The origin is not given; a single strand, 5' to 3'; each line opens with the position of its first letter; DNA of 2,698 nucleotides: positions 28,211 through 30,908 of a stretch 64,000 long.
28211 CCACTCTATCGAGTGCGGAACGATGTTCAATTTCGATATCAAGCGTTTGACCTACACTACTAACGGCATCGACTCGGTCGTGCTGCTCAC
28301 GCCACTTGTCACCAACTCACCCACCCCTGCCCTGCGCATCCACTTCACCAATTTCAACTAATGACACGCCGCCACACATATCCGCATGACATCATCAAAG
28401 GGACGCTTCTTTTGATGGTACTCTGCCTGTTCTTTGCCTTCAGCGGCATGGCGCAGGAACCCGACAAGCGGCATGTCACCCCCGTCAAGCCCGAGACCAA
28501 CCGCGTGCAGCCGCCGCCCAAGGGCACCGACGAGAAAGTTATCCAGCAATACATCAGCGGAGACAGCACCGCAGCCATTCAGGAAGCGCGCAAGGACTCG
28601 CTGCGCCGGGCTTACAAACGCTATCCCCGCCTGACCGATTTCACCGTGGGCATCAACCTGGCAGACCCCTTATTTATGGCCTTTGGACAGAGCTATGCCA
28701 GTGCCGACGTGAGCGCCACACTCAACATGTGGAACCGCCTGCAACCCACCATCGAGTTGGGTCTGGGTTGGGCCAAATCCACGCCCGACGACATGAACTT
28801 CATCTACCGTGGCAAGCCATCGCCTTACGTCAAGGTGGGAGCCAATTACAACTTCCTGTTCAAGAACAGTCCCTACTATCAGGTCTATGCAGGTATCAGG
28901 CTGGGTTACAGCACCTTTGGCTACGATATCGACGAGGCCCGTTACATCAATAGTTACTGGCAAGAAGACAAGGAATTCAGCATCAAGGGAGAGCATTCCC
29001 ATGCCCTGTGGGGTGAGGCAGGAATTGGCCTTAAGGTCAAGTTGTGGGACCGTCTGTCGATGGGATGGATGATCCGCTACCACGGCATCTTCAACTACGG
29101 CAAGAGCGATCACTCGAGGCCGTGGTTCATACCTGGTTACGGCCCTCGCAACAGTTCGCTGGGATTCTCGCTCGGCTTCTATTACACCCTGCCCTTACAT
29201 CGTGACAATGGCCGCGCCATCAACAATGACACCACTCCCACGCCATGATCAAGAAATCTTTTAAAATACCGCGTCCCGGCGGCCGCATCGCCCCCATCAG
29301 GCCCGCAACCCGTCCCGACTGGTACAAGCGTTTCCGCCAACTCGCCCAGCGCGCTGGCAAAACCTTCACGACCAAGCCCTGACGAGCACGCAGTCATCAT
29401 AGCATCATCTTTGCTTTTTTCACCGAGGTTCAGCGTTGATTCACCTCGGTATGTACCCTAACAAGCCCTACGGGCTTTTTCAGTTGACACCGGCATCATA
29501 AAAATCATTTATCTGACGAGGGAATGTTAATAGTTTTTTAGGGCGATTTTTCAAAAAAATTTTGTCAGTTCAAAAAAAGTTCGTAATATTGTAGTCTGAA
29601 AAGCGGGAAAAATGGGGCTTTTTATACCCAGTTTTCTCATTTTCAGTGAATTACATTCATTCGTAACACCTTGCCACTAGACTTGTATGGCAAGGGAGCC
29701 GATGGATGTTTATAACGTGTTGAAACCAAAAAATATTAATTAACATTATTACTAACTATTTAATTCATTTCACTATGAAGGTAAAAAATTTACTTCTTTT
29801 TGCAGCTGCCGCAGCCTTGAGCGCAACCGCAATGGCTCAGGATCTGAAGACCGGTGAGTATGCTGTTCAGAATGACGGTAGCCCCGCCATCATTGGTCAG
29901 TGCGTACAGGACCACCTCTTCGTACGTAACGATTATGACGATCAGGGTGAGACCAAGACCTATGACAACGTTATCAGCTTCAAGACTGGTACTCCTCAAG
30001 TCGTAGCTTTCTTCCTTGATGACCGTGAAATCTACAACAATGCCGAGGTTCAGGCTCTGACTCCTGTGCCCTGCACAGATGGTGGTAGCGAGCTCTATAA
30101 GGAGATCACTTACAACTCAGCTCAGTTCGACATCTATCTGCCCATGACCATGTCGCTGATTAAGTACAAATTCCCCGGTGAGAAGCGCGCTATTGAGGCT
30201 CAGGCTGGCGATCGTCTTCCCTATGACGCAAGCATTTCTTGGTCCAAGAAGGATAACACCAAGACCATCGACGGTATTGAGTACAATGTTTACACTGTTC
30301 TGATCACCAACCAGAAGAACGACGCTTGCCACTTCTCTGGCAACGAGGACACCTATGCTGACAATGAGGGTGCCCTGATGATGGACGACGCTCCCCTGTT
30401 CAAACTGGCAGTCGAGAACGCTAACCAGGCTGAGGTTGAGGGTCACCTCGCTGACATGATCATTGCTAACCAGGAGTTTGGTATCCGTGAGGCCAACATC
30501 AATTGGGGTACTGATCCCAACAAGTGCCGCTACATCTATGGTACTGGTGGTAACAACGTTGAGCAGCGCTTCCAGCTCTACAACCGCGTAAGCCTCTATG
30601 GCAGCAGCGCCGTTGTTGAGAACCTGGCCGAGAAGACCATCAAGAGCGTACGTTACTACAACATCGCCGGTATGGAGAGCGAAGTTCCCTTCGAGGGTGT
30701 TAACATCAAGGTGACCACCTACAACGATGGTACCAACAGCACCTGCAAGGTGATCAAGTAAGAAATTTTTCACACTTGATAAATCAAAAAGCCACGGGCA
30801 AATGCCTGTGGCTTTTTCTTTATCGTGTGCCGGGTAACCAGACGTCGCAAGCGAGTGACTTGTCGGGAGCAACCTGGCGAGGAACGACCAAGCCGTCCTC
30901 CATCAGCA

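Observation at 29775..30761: Candidate cohesin-like surface adaptor: possible missing partner for Bacteroidales dockerins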

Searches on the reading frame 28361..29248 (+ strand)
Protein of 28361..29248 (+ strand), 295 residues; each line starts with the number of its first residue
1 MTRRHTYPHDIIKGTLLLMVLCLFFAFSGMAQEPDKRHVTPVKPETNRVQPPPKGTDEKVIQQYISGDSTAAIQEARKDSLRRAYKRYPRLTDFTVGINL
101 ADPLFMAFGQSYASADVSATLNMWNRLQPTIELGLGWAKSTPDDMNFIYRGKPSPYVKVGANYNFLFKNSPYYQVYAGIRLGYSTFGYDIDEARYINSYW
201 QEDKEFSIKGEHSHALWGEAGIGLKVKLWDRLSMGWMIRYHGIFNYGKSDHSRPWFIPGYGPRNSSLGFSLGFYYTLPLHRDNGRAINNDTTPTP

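Call 6: search_protein_families(library=pfam, proteins=[window:28361-29248:+], max_evalue=0.01)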
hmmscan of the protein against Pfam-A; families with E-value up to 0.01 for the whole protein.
window:28361-29248:+ (295 aa): 2 families
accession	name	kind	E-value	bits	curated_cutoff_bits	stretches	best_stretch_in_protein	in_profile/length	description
PF19515.5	DUF6048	-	1.2e-29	104.2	27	1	61-279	24-229/232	Domain of unknown function (DUF6048)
PF13505.12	OMP_b-brl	-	0.00014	22.5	28.7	1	97-272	51-172/175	Outer membrane protein beta-barrel domain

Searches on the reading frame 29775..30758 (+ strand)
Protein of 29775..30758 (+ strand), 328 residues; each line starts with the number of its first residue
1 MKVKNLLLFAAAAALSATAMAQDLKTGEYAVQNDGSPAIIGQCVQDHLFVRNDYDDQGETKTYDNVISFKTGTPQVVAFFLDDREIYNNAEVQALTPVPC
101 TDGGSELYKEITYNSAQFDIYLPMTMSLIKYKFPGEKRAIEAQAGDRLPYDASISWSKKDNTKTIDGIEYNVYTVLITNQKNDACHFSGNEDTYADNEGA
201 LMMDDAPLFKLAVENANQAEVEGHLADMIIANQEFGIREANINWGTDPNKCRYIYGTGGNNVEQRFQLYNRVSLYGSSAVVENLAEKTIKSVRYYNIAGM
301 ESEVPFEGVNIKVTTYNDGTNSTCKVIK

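Call 3: search_protein_families(library=pfam, proteins=[window:29775-30758:+], max_evalue=10)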
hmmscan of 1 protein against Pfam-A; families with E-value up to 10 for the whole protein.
window:29775-30758:+ (328 aa): 0 families

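Call 4: search_protein_families(library=ncbifam, proteins=[window:29775-30758:+], max_evalue=10)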
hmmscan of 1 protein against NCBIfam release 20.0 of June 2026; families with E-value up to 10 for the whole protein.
window:29775-30758:+ (328 aa): 1 family
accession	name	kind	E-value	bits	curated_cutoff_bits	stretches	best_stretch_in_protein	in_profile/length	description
NF041599.1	reg_PtrA_PA2808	domain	0.71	9.8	31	1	1-22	1-22/46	co-regulatory protein PtrA N-terminal domain-containing protein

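Call 7: find_homologous_proteins(query=window:29775-30758:+)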
Query window:29775-30758:+ (328 aa): 246 proteins with E <= 0.001 among 2559 candidates; the best 120 are listed.
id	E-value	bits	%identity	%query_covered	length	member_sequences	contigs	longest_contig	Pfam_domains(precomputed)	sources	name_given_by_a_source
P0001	1.6e-218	742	100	100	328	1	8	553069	-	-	-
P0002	9.5e-216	733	98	100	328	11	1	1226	-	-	-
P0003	6.5e-194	661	88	100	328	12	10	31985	-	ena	-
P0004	1.5e-178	611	84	100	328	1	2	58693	-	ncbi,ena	-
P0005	3.3e-164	563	77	100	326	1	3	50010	-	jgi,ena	jgi:hypothetical protein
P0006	5.6e-159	546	75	100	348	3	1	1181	-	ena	-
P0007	5.9e-157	540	73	100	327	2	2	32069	-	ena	-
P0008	1.1e-155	536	74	100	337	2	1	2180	-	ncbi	-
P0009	1.3e-153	529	73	100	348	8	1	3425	-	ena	-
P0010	1.1e-151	522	73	100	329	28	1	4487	-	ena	-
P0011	3.4e-149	514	71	100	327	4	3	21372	-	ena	-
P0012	8.7e-149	513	71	100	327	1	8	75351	-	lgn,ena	-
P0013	1.1e-147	509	71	100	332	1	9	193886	-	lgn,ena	-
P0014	1.3e-142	493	68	100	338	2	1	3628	-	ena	-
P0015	1.6e-142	492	69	100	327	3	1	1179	-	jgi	jgi:hypothetical protein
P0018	3.0e-130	452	65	100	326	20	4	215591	-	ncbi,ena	-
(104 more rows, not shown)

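Call 8: search_solved_structures(query=window:29775-30758:+, max_evalue=10)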
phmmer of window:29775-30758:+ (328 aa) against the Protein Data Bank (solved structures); distinct sequences matched with E-value up to 10: 0.

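Call 21: predict_structure(alignment_id=A1)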
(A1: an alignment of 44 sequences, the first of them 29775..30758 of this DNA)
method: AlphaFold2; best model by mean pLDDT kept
length: 328 residues; sequences in the alignment: 44
mean_pLDDT: 85.3   pTM: 0.76
mean pLDDT of the five models: 85.3, 82.7, 79.9, 71.4, 69.3
residues with pLDDT >= 90: 195; 70-90: 89; 50-70: 15; < 50: 29
segments of 3 or more residues with pLDDT < 50: 1-22, 280-286
pLDDT, mean of each block of 10 residues (from residue 1): 35 33 78 91 95 76 88 92 95 94 91 96 97 95 96 96 93 95 92 92 95 85 85 94 84 92 93 77 54 86 89 76 81
secondary structure, 60 per line:
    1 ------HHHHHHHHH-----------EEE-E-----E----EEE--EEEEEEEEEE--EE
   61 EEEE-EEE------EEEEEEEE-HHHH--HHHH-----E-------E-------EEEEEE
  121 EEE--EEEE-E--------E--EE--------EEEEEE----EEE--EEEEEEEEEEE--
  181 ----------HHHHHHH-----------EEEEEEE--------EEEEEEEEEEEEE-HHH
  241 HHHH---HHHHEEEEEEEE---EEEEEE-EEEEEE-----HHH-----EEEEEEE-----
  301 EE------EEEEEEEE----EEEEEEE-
elements in order: H7-15 E27-29 E42-44 E47-56 E59-64 E66-68 E75-82 H84-87 H90-93 E115-123 E126-129 E153-158 E163-165 E168-178 H191-197 E209-215 E224-236 H238-244 H248-251 E252-259 E263-268 E270-275 E289-295 E309-316 E321-327

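Call 23: fold_search(model_id=the predicted structure, library=pdb)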
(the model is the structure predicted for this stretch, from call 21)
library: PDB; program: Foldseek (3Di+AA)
matches with E <= 10: 499; with E <= 0.001: 0
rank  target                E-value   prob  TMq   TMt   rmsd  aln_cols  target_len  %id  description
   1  4p24_F                3.7e-03  0.30  0.17  0.18  23.6       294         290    9  pore forming toxin (released 2015-03-11)
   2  4p24_A                1.1e-02  0.28  0.17  0.19  25.4       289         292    9  pore forming toxin (released 2015-03-11)
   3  9uvr_B                1.4e-02  0.90  0.30  0.25  12.2       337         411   10  Crystal structure of SSA1632 from Streptococcus sanguinis (released 2026-01-21)
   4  3m4d_A                1.7e-02  0.13  0.16  0.17  25.7       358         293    9  Crystal structure of the M113N mutant of alpha-hemolysin (released 2010-05-05)
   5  9uvr_A                1.9e-02  0.80  0.27  0.23  13.0       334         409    9  Crystal structure of SSA1632 from Streptococcus sanguinis (released 2026-01-21)
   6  3m3r_A                2.0e-02  0.14  0.17  0.18  25.4       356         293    9  Crystal structure of the M113F alpha-hemolysin mutant complexed with beta-cyclodextrin (released 2010-05-05)
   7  8xez_A                2.3e-02  0.89  0.28  0.12  17.3       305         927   10  Cryo-EM structure of integrin ITGAV/ITGB3 complex, conformation 5 (released 2024-12-18)
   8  8wxd_A                2.3e-02  0.57  0.25  0.21  18.6       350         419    8  Crystal Structure of shaft pilin PilA from Streptococcus sanguinis (released 2025-05-07)
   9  4n2o_F                3.1e-02  0.98  0.25  0.39   6.3       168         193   12  Structure of a novel autonomous cohesin protein from Ruminococcus flavefaciens (released 2013-12-18)
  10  4n2o_E                3.3e-02  0.98  0.25  0.40   6.2       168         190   13  Structure of a novel autonomous cohesin protein from Ruminococcus flavefaciens (released 2013-12-18)
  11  4n2o_G                4.1e-02  0.97  0.25  0.39   6.3       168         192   12  Structure of a novel autonomous cohesin protein from Ruminococcus flavefaciens (released 2013-12-18)
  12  4n2o_C                4.3e-02  0.97  0.25  0.40   6.2       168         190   14  Structure of a novel autonomous cohesin protein from Ruminococcus flavefaciens (released 2013-12-18)
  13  4n2o_D                4.3e-02  0.95  0.28  0.44   7.3       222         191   14  Structure of a novel autonomous cohesin protein from Ruminococcus flavefaciens (released 2013-12-18)
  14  1f42_A                4.7e-02  0.04  0.08  0.09  25.4       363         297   10  THE P40 DOMAIN OF HUMAN INTERLEUKIN-12 (released 2001-06-13)
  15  4n2o_B                5.0e-02  0.97  0.25  0.39   6.3       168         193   12  Structure of a novel autonomous cohesin protein from Ruminococcus flavefaciens (released 2013-12-18)
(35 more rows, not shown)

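Call 24: search_solved_structures(query=A1, max_evalue=10, show_alignments=3)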
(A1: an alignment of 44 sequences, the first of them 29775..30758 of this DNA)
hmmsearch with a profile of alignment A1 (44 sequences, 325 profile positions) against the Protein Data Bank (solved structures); distinct sequences matched with E-value up to 10: 0.

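Call 41: find_encoding_contigs(protein=P0018, flank=8000, max_places=3)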
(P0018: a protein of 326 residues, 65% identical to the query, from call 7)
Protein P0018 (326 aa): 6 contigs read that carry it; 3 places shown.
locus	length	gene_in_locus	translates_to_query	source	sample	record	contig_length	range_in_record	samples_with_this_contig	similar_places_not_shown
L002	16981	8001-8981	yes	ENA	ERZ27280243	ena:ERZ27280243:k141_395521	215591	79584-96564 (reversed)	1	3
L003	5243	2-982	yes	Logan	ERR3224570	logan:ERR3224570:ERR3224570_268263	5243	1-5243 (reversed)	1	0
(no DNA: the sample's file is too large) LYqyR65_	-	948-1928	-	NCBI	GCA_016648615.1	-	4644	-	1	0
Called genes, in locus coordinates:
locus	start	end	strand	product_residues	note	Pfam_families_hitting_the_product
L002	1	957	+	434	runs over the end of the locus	PF05496:RuvB_N, PF00158:Sigma54_activat (faint), PF13173:AAA_14 (weak), PF13191:AAA_16 (faint), PF00004:AAA, PF07728:AAA_5 (weak), PF16193:AAA_assoc_2, PF12002:MgsA_C, +1 more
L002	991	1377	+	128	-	PF02021:UPF0102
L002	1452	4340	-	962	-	PF13424:TPR_12 (weak), PF17874:TPR_MalT (weak), PF00512:HisKA, PF02518:HATPase_c, PF00072:Response_reg, PF12833:HTH_18, PF00165:HTH_AraC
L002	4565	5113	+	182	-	PF13858:DUF4199, PF20153:DUF6535 (weak)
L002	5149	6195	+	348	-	PF00535:Glycos_transf_2, PF10111:Glyco_tranf_2_2, PF13641:Glyco_tranf_2_3 (weak)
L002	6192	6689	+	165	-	PF20050:DUF6452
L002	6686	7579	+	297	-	PF19515:DUF6048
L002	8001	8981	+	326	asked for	-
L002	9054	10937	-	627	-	-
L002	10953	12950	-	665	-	-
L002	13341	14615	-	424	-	PF00404:Dockerin_1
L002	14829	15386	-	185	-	PF01965:DJ-1_PfpI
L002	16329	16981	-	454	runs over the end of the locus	PF01235:Na_Ala_symp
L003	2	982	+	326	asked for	?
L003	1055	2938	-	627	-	-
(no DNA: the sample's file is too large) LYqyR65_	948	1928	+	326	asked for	-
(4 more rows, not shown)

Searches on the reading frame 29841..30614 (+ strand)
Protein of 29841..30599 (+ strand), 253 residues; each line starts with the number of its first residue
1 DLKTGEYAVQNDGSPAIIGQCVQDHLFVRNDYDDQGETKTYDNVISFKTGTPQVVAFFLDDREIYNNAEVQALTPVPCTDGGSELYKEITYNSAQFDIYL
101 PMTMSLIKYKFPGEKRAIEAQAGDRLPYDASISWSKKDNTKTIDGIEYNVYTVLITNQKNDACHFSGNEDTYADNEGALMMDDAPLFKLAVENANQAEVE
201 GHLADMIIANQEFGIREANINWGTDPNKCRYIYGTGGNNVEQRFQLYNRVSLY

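Call 53: predict_structure(alignment_id=A3)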
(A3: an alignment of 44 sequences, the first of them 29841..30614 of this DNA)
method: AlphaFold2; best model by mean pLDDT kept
length: 258 residues; sequences in the alignment: 44
mean_pLDDT: 92.3   pTM: 0.90
mean pLDDT of the five models: 92.3, 91.4, 90.1, 87.3, 86.7
residues with pLDDT >= 90: 196; 70-90: 58; 50-70: 4; < 50: 0
segments of 3 or more residues with pLDDT < 50: none
pLDDT, mean of each block of 10 residues (from residue 1): 90 92 97 82 91 96 95 91 90 97 97 96 94 97 98 91 89 92 97 83 95 92 86 92 96 79
secondary structure, 60 per line:
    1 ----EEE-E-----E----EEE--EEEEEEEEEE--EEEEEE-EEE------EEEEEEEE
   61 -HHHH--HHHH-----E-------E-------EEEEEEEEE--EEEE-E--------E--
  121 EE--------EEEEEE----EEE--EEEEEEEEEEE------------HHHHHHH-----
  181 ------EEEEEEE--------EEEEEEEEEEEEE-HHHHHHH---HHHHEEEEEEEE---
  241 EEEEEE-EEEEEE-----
elements in order: E5-7 E20-22 E25-34 E37-42 E44-46 E53-60 H62-65 H68-71 E93-101 E104-107 E131-136 E141-143 E146-156 H169-175 E187-193 E202-214 H216-222 H226-229 E230-237 E241-246 E248-253

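Call 55: fold_search(model_id=the predicted structure, library=pdb)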
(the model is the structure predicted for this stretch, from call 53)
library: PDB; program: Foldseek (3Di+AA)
matches with E <= 10: 590; with E <= 0.001: 0
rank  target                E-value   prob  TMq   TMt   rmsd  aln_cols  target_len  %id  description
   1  3m4d_A                1.9e-03  0.47  0.22  0.20  23.5       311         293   11  Crystal structure of the M113N mutant of alpha-hemolysin (released 2010-05-05)
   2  4p24_F                2.1e-03  0.28  0.19  0.17  23.2       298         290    8  pore forming toxin (released 2015-03-11)
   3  4p24_D                3.2e-03  0.21  0.18  0.17  23.9       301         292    8  pore forming toxin (released 2015-03-11)
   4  4p24_B                4.5e-03  0.23  0.19  0.17  23.7       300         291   11  pore forming toxin (released 2015-03-11)
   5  9mbx_A                5.0e-03  0.25  0.19  0.18  16.3       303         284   10  Cryo-EM structure of alpha-hemolysin heptameric pre-pore state III in the presence of RBC (released 2025-11-26)
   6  4p24_A                5.6e-03  0.23  0.19  0.19  22.8       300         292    9  pore forming toxin (released 2015-03-11)
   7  8xfo_A                1.4e-02  0.89  0.27  0.12   7.6       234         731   10  Cryo-EM structure of integrin ITGAV, ITGB3 and CYCLO (RGDFK) complex, conformation 2 (released 2024-12-18)
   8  8xez_A                1.7e-02  0.97  0.33  0.12   9.2       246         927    8  Cryo-EM structure of integrin ITGAV/ITGB3 complex, conformation 5 (released 2024-12-18)
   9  9iuj_A                1.7e-02  0.97  0.32  0.14   6.4       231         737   10  Integrin alpha-v beta-3 in complex with rhodostomin (released 2025-07-30)
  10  9uvr_A                2.1e-02  0.94  0.32  0.22   9.6       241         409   10  Crystal structure of SSA1632 from Streptococcus sanguinis (released 2026-01-21)
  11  4hss_A                2.8e-02  0.92  0.31  0.21   7.9       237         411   12  Structure of the Full-Length Major Pilin SpaD from Corynebacterium diphtheriae (released 2013-11-13)
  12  4wi0_A                3.0e-02  0.66  0.25  0.35   8.3       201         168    7  Crystal structure of Coh3ScaB-XDoc_M2ScaA complex: A C-terminal interface mutant of type II Cohesin-X-Dockerin complex (released 2015-10-07)
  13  4n2o_E                3.2e-02  0.98  0.31  0.40   6.2       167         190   14  Structure of a novel autonomous cohesin protein from Ruminococcus flavefaciens (released 2013-12-18)
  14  1jv2_A                3.2e-02  0.85  0.28  0.10   9.7       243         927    9  CRYSTAL STRUCTURE OF THE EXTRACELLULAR SEGMENT OF INTEGRIN ALPHAVBETA3 (released 2001-10-17)
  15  8rj8_F                3.7e-02  0.06  0.14  0.12  26.0       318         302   12  CytK nanopore mutant (released 2025-01-01)
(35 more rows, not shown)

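Call 59: search_protein_representatives(protein=window:29841-30599:+)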
Query: 253 residues. Proteins with E-value up to 0.001 (for the whole library): 66; up to 1e-10: 55; up to 1e-30: 40. The best 66 are listed.
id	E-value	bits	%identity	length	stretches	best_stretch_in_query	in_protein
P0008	1.8e-113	394.6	74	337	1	1-253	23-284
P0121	3.5e-109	380.5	48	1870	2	11-252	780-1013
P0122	9.5e-84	297.2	59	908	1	2-253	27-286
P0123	1.3e-82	293.5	59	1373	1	1-253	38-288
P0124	2.6e-81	289.2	58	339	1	2-253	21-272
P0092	3.4e-71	256.1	53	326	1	1-253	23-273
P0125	3.6e-65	236.4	50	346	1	2-253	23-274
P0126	3.9e-64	232.9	50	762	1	4-253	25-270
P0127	2.8e-62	226.9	53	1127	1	1-252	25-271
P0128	2.2e-61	224.0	49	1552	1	1-253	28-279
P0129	7.0e-61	222.3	52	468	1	19-253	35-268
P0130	1.8e-60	221.0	52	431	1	3-253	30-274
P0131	2.3e-59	217.3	52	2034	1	4-252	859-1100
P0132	4.3e-56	206.6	47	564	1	3-253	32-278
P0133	9.4e-56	205.5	48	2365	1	2-252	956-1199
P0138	6.5e-51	189.7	48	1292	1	3-253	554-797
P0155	5.0e-35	137.6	44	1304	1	5-251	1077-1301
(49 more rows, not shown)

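Call 60: search_protein_families(library=pfam, proteins=[P0121, P0122, P0123, P0126, P0131, P0138, P0155], max_evalue=0.01)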
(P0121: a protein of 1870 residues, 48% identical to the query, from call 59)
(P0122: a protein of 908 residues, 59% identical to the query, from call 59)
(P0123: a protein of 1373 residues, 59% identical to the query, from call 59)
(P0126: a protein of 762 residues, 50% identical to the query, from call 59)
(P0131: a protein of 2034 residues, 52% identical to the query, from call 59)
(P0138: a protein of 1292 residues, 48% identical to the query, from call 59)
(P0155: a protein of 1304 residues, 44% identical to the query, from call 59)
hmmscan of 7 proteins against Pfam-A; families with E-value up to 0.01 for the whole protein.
P0121 (1870 aa): 6 families
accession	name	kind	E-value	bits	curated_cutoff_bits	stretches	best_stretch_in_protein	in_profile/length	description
PF00404.24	Dockerin_1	-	2.2e-21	76.3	22.9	3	199-246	2-53/57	Dockerin type I domain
PF12799.13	LRR_4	-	2.2e-06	28.2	27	1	1444-1478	1-33/44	Leucine Rich repeats (2 copies)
PF13855.12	LRR_8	-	0.0027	17.9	27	0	1394-1426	7-39/61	Leucine rich repeat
PF00560.39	LRR_1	-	0.0034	17.6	20.6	0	1413-1427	1-15/23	Leucine Rich Repeat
PF09871.14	DUF2098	-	0.0049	17.6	25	0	802-841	12-49/94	Uncharacterized protein conserved in archaea (DUF2098)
PF00036.39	EF-hand_1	-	0.0099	15.8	25.4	0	227-244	7-24/29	EF hand domain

P0122 (908 aa): 4 families
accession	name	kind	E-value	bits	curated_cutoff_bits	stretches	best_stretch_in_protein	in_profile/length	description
PF13306.12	LRR_5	-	1.9e-58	196.3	27.7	3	682-768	1-86/127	BspA type Leucine rich repeat region (6 copies)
PF00404.24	Dockerin_1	-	1.1e-06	29.1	22.9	1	823-876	1-57/57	Dockerin type I domain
PF03829.18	PTSIIA_gutA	-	0.0027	18.1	25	0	462-500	40-78/113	PTS system glucitol/sorbitol-specific IIA component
PF13855.12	LRR_8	-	0.0061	16.7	27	0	507-547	11-52/61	Leucine rich repeat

P0123 (1373 aa): 8 families
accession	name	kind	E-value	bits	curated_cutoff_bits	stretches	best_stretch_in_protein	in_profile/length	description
PF13306.12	LRR_5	-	6.1e-79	262.5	27.7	3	634-740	8-112/127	BspA type Leucine rich repeat region (6 copies)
PF02368.24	Big_2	-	6e-54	180.4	22.8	3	388-464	3-78/79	Bacterial Ig-like domain (group 2)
PF22359.2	Big-like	-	1.8e-15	57.3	27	3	927-974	3-47/48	Bacterial Ig-like domain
PF13855.12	LRR_8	-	5.5e-09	36.1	27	0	772-814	12-55/61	Leucine rich repeat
PF00404.24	Dockerin_1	-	1.6e-08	35.1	22.9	1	1123-1173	1-52/57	Dockerin type I domain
PF21461.3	HL_N-beta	-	1.8e-06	28.1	27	0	337-370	17-48/57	Hyaluronate lyase, N-terminal beta-sheet domain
PF02494.22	HYR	-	1.6e-05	25.6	21.7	0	947-974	53-80/81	HYR domain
PF25354.1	Ig_NUP210_16th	-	0.00055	19.8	27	0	330-363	26-60/72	NUP210-like, Ig-like domain 16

P0126 (762 aa): 4 families
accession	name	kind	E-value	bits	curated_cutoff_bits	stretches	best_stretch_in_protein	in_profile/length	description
PF02368.24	Big_2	-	4.3e-19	68.7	22.8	1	281-357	2-77/79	Bacterial Ig-like domain (group 2)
PF00404.24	Dockerin_1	-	1.2e-09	38.7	22.9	1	511-561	1-52/57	Dockerin type I domain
PF22359.2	Big-like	-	0.0013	19.4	27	1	315-362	3-47/48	Bacterial Ig-like domain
PF21764.3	Invasin_D4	-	0.0021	19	27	1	295-342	22-66/88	Invasin, domain 4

P0131 (2034 aa): 5 families
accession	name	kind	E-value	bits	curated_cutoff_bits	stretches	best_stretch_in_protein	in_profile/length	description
PF22058.2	X25_BaPul_like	-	5.7e-08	33.2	27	1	691-765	16-85/87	Pullulanase X25 domain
PF12799.13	LRR_4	-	3.9e-05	24.2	27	0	1611-1649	3-40/44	Leucine Rich repeats (2 copies)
PF00560.39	LRR_1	-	0.00034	20.6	20.6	0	1578-1591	1-14/23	Leucine Rich Repeat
PF13855.12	LRR_8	-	0.0027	17.9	27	0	1558-1591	6-39/61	Leucine rich repeat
PF11589.14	DUF3244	-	0.0044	17.4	25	0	1954-2018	21-84/96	Domain of unknown function (DUF3244)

P0138 (1292 aa): 6 families
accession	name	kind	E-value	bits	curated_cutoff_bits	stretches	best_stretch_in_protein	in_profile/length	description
PF13306.12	LRR_5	-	2.6e-25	89.2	27.7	1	76-185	1-107/127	BspA type Leucine rich repeat region (6 copies)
PF02368.24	Big_2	-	2.4e-15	56.7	22.8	1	239-308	3-74/79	Bacterial Ig-like domain (group 2)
PF00404.24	Dockerin_1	-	1.9e-10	41.2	22.9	2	470-521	2-54/57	Dockerin type I domain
PF00036.39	EF-hand_1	-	0.00023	20.9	25.4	0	1055-1076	5-26/29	EF hand domain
PF13499.12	EF-hand_7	-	0.0011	19.7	30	0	1055-1073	7-25/67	EF-hand domain pair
PF22359.2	Big-like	-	0.0026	18.4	27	0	273-302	5-34/48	Bacterial Ig-like domain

P0155 (1304 aa): 7 families
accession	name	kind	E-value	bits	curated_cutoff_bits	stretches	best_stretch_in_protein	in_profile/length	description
PF13306.12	LRR_5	-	4.6e-97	321.1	27.7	5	610-717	21-126/127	BspA type Leucine rich repeat region (6 copies)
PF03781.23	FGE-sulfatase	-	2.3e-42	145.9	23.3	1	860-1072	4-254/255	Sulfatase-modifying factor enzyme 1-like domain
PF00404.24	Dockerin_1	-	4.4e-15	56.1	22.9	1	779-832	2-57/57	Dockerin type I domain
PF13855.12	LRR_8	-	6.2e-11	42.3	27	0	678-706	11-40/61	Leucine rich repeat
PF00207.28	A2M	-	0.00069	19.8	21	0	623-657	15-50/92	Alpha-2-macroglobulin family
PF20009.4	GEVED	-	0.003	18.8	24.4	0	351-393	7-46/78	GEVED domain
PF12799.13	LRR_4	-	0.0063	17.2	27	0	203-221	15-33/44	Leucine Rich repeats (2 copies)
